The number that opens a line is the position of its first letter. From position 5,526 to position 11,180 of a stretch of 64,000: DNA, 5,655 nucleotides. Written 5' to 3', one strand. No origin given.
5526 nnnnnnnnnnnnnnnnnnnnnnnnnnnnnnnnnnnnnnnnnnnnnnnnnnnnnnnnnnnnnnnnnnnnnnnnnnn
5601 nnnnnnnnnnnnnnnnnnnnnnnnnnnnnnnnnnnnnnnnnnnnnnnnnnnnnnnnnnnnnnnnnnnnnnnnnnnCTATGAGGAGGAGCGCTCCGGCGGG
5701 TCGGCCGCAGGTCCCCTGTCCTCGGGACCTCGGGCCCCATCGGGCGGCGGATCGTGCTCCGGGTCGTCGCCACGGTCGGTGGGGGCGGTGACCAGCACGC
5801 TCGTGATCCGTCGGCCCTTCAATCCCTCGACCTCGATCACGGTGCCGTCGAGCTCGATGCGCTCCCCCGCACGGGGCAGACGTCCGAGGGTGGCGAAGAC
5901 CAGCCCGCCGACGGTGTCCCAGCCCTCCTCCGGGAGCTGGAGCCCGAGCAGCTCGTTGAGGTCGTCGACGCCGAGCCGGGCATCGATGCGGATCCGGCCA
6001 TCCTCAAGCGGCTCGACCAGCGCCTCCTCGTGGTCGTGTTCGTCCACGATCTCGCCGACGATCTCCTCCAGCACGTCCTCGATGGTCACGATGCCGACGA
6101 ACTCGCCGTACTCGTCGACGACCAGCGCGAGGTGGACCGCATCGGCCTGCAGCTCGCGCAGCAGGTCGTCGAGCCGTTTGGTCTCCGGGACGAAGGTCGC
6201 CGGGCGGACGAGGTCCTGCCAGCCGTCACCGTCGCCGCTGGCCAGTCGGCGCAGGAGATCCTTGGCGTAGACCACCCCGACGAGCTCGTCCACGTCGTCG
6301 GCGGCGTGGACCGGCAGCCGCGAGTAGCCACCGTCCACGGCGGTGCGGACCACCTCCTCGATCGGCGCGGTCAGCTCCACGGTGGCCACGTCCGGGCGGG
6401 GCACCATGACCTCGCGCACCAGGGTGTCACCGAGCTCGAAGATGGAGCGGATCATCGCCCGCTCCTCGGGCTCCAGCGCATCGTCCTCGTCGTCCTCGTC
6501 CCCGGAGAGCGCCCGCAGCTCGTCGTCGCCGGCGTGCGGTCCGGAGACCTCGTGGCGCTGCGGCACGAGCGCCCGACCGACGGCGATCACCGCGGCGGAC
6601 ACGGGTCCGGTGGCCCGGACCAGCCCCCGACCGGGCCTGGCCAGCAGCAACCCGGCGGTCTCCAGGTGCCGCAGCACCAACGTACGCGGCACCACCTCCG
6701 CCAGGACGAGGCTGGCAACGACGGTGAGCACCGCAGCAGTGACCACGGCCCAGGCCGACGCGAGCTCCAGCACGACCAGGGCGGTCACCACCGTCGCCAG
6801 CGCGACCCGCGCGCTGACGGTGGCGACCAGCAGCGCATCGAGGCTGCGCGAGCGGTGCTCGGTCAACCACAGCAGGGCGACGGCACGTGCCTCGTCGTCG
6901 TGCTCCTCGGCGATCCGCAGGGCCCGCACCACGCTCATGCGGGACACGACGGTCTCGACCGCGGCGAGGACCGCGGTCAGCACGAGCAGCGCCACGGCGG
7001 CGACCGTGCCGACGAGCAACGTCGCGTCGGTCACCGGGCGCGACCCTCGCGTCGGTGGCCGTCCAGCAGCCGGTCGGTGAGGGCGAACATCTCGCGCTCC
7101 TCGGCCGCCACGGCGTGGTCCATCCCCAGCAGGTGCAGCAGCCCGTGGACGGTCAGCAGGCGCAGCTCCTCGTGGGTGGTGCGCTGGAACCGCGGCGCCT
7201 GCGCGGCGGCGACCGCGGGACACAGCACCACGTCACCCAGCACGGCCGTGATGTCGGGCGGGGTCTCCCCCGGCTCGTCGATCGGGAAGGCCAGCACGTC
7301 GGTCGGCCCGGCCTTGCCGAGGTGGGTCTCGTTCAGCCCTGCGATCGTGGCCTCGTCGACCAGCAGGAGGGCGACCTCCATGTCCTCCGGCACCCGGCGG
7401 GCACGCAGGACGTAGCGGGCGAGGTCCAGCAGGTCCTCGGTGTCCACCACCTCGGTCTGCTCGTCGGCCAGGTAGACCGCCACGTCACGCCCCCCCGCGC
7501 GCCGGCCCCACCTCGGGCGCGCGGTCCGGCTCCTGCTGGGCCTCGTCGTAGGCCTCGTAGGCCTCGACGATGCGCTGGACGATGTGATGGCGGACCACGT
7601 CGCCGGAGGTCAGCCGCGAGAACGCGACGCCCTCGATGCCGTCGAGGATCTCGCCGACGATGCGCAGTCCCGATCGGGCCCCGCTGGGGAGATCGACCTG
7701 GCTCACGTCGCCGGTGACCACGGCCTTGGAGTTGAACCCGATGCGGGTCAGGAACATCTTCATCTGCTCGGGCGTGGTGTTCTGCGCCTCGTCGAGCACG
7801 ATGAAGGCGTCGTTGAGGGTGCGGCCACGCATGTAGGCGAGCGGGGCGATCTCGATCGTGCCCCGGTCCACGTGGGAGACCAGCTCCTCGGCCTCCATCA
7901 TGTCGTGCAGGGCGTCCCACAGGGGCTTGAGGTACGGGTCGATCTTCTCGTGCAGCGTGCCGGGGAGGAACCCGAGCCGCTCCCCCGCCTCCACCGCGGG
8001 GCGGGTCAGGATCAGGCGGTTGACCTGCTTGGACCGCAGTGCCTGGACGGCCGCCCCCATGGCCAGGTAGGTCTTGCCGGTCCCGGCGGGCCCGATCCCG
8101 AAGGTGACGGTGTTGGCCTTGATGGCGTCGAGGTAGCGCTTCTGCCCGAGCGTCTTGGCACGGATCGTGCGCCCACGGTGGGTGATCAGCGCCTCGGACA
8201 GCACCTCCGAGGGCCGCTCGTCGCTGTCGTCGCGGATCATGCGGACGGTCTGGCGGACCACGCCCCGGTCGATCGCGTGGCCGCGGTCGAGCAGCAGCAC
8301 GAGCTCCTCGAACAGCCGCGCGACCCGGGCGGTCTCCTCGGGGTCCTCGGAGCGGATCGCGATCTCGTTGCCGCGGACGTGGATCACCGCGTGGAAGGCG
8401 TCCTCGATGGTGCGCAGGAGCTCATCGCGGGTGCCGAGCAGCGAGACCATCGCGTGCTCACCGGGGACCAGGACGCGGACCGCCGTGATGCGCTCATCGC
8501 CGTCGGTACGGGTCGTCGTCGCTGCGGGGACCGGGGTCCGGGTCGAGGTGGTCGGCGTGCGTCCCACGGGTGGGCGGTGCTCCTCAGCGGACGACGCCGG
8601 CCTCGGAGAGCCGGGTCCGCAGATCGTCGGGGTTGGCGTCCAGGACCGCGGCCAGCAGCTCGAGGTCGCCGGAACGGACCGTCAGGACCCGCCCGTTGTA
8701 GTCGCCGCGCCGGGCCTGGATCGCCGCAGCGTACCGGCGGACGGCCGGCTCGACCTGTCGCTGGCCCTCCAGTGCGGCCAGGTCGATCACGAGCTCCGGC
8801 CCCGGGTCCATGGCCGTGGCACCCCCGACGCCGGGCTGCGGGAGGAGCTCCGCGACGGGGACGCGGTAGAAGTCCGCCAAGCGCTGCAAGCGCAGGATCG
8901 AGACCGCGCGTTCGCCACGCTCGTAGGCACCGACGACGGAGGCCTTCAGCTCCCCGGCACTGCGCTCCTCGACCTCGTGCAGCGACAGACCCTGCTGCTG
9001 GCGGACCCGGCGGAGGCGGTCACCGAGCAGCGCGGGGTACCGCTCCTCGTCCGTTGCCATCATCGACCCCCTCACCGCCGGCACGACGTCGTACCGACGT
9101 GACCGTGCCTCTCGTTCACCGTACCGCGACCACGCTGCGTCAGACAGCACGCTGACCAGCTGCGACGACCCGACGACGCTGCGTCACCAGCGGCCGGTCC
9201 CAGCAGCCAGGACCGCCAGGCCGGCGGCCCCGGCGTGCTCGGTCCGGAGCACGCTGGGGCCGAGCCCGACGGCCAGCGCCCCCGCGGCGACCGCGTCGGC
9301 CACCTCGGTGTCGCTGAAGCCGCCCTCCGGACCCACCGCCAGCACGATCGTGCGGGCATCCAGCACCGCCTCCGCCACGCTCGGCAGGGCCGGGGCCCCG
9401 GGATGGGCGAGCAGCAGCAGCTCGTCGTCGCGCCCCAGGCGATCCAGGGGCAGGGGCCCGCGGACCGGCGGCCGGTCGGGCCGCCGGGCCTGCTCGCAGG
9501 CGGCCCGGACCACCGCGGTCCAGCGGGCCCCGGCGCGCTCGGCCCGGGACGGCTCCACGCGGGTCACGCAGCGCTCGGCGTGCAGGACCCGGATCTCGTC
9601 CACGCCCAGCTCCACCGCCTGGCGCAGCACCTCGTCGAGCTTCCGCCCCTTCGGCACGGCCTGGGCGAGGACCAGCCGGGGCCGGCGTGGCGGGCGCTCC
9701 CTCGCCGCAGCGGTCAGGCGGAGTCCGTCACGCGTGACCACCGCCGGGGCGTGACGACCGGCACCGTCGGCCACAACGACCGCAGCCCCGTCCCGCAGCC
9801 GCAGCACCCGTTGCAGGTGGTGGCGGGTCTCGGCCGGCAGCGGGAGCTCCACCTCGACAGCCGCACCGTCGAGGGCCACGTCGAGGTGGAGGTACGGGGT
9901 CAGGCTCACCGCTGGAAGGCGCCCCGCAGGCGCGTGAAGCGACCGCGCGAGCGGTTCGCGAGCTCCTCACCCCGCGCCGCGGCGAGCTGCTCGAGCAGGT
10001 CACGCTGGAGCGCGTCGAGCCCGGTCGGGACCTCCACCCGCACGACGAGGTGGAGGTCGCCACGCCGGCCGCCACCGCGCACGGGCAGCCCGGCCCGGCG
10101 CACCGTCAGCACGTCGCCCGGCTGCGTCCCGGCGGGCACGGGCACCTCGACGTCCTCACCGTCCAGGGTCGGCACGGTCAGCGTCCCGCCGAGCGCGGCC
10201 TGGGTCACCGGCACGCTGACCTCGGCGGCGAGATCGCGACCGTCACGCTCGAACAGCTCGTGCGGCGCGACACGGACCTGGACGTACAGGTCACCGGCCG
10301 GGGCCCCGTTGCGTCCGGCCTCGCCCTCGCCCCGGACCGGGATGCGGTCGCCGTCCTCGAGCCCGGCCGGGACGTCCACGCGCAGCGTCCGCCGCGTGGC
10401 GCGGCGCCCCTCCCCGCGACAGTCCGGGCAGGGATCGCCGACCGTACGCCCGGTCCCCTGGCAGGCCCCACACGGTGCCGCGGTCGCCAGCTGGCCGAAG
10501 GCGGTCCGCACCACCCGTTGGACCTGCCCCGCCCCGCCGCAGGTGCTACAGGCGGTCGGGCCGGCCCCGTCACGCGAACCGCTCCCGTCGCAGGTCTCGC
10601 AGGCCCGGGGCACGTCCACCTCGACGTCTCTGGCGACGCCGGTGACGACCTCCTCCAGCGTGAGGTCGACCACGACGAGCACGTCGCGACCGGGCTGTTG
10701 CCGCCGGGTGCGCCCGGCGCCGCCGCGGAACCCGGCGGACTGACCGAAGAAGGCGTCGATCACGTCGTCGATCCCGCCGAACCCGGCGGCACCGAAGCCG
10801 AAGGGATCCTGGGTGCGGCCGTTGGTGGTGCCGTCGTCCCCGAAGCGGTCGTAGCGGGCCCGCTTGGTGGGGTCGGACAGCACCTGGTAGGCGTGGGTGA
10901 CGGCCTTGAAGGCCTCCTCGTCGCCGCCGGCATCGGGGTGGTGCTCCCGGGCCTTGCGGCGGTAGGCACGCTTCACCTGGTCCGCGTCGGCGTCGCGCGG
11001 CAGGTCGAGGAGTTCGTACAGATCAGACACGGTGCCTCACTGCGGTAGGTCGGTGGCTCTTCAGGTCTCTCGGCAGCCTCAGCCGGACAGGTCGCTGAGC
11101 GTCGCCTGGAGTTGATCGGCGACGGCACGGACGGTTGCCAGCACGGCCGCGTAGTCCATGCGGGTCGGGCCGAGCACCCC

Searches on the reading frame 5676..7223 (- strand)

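Call 63: search_protein_families(library=pfam, proteins=[window:5676-7223:-], max_evalue=0.001)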
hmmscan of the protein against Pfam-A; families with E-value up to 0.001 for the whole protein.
window:5676-7223:- (515 aa): 3 families
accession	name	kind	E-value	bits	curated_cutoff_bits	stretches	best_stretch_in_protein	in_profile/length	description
PF01595.25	CNNM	-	1.4e-20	74.2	28.4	1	75-254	2-181/181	Cyclin M transmembrane N-terminal domain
PF03471.22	CorC_HlyC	-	2.3e-19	69.6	27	1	406-480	3-79/81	Transporter associated domain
PF00571.33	CBS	-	9.4e-18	64.7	24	2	269-328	1-56/57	CBS domain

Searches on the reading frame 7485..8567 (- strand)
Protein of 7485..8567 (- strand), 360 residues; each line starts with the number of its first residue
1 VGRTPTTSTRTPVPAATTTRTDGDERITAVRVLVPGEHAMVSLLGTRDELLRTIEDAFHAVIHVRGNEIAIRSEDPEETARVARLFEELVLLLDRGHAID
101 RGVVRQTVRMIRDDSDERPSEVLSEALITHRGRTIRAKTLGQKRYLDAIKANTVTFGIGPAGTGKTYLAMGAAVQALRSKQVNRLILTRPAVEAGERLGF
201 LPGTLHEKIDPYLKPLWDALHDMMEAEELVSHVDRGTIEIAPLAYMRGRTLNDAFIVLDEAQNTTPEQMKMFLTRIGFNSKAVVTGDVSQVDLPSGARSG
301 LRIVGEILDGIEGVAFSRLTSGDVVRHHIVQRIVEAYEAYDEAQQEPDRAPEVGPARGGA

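Call 7: search_protein_families(library=pfam, proteins=[window:7485-8567:-], max_evalue=0.001)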
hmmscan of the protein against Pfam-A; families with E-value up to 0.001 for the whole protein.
window:7485-8567:- (360 aa): 3 families
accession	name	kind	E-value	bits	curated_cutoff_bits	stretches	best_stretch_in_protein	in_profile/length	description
PF02562.22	PhoH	-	1.2e-93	312.7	27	1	135-338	2-205/205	PhoH-like protein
PF13604.12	AAA_30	-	1.2e-07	32.1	27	1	141-291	5-128/191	AAA domain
PF13245.12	AAA_19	-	4.6e-07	30.5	25.1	1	149-291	8-129/134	AAA domain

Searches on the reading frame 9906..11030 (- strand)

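Call 63: search_protein_families(library=pfam, proteins=[window:9906-11030:-], max_evalue=0.001)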
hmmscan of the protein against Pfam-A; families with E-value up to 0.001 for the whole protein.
window:9906-11030:- (374 aa): 3 families
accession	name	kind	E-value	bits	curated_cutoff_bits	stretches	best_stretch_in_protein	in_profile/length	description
PF01556.23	DnaJ_C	-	9.8e-45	152.7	26.6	1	120-335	4-152/152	DnaJ C terminal domain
PF00226.36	DnaJ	-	7e-20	71.3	27.8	1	3-61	1-63/63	DnaJ domain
PF00684.25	DnaJ_CXXCXGXG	-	3.2e-15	56.6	32.7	1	144-208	1-65/65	DnaJ central domain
